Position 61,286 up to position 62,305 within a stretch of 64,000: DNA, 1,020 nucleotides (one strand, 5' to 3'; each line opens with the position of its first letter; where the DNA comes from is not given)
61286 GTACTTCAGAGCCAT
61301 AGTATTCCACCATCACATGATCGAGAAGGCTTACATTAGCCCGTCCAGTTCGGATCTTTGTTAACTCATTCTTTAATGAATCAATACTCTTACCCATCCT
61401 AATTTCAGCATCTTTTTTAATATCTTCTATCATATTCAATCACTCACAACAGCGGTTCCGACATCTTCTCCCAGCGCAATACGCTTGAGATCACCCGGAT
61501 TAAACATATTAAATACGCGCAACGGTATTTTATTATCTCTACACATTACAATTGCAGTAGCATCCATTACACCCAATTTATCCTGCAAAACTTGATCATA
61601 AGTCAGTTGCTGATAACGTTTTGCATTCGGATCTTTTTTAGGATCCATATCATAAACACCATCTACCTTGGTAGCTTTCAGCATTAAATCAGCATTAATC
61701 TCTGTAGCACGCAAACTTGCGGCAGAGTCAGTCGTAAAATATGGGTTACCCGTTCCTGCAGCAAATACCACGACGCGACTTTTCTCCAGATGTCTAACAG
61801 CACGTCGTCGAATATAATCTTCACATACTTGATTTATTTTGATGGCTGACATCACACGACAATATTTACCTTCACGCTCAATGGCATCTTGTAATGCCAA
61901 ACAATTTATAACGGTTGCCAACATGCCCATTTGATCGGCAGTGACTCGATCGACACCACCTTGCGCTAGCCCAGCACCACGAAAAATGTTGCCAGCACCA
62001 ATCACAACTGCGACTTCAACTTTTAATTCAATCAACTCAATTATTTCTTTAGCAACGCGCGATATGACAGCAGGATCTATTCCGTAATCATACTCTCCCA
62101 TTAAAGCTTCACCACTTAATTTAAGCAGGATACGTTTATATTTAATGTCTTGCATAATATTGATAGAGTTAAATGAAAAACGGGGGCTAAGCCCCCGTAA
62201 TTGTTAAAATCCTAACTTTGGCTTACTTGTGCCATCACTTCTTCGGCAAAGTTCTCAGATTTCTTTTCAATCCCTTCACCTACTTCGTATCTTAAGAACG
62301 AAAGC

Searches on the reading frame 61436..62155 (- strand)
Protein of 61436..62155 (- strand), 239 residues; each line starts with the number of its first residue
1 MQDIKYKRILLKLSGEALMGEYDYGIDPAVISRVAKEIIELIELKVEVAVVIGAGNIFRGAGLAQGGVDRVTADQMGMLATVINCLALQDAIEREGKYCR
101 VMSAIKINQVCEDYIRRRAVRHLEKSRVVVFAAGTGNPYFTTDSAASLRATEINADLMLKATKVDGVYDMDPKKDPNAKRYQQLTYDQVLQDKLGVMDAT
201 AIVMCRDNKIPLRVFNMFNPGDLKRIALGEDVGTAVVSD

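Call 44: find_encoding_contigs(protein=window:61436-62155:-, flank=10000, max_places=3)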
Protein window:61436-62155:- (239 aa): 1 contig read that carries it; 1 place shown.
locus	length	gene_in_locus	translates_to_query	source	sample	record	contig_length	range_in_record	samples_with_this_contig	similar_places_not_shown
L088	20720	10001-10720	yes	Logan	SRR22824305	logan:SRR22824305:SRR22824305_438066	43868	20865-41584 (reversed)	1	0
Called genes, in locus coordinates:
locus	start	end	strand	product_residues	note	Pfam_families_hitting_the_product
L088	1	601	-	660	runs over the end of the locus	PF07715:Plug, PF00593:TonB_dep_Rec_b-barrel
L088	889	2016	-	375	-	PF01546:Peptidase_M20, PF07687:M20_dimer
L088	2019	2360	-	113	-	PF03960:ArsC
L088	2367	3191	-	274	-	PF14805:THDPS_N_2, PF00132:Hexapep (weak), PF14602:Hexapep_2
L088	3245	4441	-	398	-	PF00155:Aminotran_1_2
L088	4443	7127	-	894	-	PF08335:GlnD_UR_UTase, PF27444:GlnD_3rd, PF01966:HD, PF27446:GlnD_5th, PF26956:ACT_ACR_D1 (faint), PF13291:ACT_4 (faint), PF24931:ACT_ACR9_3rd, PF01842:ACT, +1 more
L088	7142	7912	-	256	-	PF00557:Peptidase_M24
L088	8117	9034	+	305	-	PF00318:Ribosomal_S2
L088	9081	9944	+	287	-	PF00889:EF_TS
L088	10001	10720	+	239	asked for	PF00696:AA_kinase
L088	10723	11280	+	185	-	PF01765:RRF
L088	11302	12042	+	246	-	PF01255:Prenyltransf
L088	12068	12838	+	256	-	PF01148:CTP_transf_1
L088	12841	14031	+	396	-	PF02670:DXP_reductoisom, PF08436:DXP_redisom_C, PF13288:DXPR_C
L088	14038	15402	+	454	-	PF02163:Peptidase_M50, PF00595:PDZ (faint), PF13180:PDZ_2 (faint), PF17820:PDZ_6 (weak)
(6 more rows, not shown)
